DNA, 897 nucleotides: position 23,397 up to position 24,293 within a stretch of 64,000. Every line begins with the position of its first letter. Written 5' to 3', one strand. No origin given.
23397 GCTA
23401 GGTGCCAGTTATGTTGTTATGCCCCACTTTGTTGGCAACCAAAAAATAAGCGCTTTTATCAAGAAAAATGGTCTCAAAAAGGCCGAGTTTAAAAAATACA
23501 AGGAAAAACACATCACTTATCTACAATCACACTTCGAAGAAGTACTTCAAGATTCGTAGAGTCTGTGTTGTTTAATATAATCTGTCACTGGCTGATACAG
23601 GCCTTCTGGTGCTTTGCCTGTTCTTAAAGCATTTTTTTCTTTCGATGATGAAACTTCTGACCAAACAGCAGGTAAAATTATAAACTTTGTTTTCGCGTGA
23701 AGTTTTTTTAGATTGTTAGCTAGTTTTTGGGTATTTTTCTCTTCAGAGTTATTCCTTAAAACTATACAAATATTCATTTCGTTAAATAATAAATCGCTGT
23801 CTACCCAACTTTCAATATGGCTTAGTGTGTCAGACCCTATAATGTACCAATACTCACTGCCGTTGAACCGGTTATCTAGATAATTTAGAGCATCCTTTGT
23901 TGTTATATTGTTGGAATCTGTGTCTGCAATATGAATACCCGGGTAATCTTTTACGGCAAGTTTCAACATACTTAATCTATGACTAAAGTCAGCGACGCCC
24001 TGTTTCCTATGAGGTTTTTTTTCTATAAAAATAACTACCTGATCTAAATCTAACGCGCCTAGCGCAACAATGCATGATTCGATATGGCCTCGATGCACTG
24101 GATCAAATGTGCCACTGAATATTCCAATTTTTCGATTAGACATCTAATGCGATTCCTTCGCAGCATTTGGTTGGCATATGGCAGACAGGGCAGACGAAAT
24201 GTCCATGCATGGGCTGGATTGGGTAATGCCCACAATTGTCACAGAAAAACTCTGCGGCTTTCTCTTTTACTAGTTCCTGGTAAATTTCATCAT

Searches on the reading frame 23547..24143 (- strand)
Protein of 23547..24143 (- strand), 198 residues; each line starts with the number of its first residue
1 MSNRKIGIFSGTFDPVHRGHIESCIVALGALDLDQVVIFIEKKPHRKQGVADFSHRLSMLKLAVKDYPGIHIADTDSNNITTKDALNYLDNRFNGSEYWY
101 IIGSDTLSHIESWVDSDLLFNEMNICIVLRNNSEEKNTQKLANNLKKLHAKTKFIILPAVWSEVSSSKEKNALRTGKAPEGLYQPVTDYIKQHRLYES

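Call 7: search_protein_families(library=pfam, proteins=[window:23547-24143:-], max_evalue=0.01)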
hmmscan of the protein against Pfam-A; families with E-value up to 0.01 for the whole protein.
window:23547-24143:- (198 aa): 1 family
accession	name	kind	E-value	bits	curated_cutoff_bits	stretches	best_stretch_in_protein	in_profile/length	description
PF01467.32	CTP_transf_like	-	1.3e-16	61.5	21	1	8-168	1-129/133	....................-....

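Call 35: search_protein_families(library=ncbifam, proteins=[window:23547-24143:-], max_evalue=0.01)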
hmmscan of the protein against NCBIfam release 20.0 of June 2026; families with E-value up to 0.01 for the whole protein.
window:23547-24143:- (198 aa): 16 families
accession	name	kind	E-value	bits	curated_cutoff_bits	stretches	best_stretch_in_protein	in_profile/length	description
TIGR00482.1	TIGR00482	equivalog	2.7e-33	115.6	112.45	1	8-196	1-194/194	nicotinate (nicotinamide) nucleotide adenylyltransferase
NF005519.0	PRK07152.1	equivalog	2.2e-32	112.4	315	1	4-196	1-184/361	nicotinate-nucleotide adenylyltransferase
NF000840.1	PRK00071.1-3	equivalog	2.7e-27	95.6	150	1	3-197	5-199/201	nicotinate-nucleotide adenylyltransferase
NF000839.0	PRK00071.1-1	equivalog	1.5e-24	87.2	187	1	6-197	8-216/219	nicotinate-nucleotide adenylyltransferase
NF000841.0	PRK00071.1-4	equivalog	8.4e-24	84.4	197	1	3-197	6-193/194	nicotinate-nucleotide adenylyltransferase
NF000842.0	PRK00071.2-1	equivalog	3.6e-20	72.4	167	1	4-197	2-185/191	nicotinate-nucleotide adenylyltransferase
NF005410.0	PRK06973.1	equivalog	1.5e-18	67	214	1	3-197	21-242/243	nicotinate-nucleotide adenylyltransferase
NF000843.0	PRK00071.2-2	equivalog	1.2e-17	64.1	240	1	4-144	12-155/212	nicotinate-nucleotide adenylyltransferase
NF000845.0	PRK00071.2-4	equivalog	3.3e-11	43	210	1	4-134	8-141/197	nicotinate-nucleotide adenylyltransferase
NF000846.0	PRK00071.2-5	equivalog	2.1e-10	40.5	329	1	5-133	20-151/210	nicotinate-nucleotide adenylyltransferase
TIGR01510.1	coaD_prev_kdtB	equivalog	4.5e-10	39.8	103.3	1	7-77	2-69/155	pantetheine-phosphate adenylyltransferase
TIGR00125.1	cyt_tran_rel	domain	4.9e-09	36.2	27.7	1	6-66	1-62/65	adenylyltransferase/cytidyltransferase family protein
TIGR01526.1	nadR_NMN_Atrans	equivalog_domain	6e-05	22.4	341.15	1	5-81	2-78/325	nicotinamide-nucleotide adenylyltransferase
NF006479.0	PRK08887.1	equivalog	0.00047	20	164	1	4-125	2-128/174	nicotinate-nicotinamide nucleotide adenylyltransferase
NF005988.0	PRK08099.1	equivalog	0.00095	18.4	201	1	3-47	63-107/411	multifunctional transcriptional regulator/nicotinamide-nucleotide adenylyltransferase/ribosylnicotinamide kinase NadR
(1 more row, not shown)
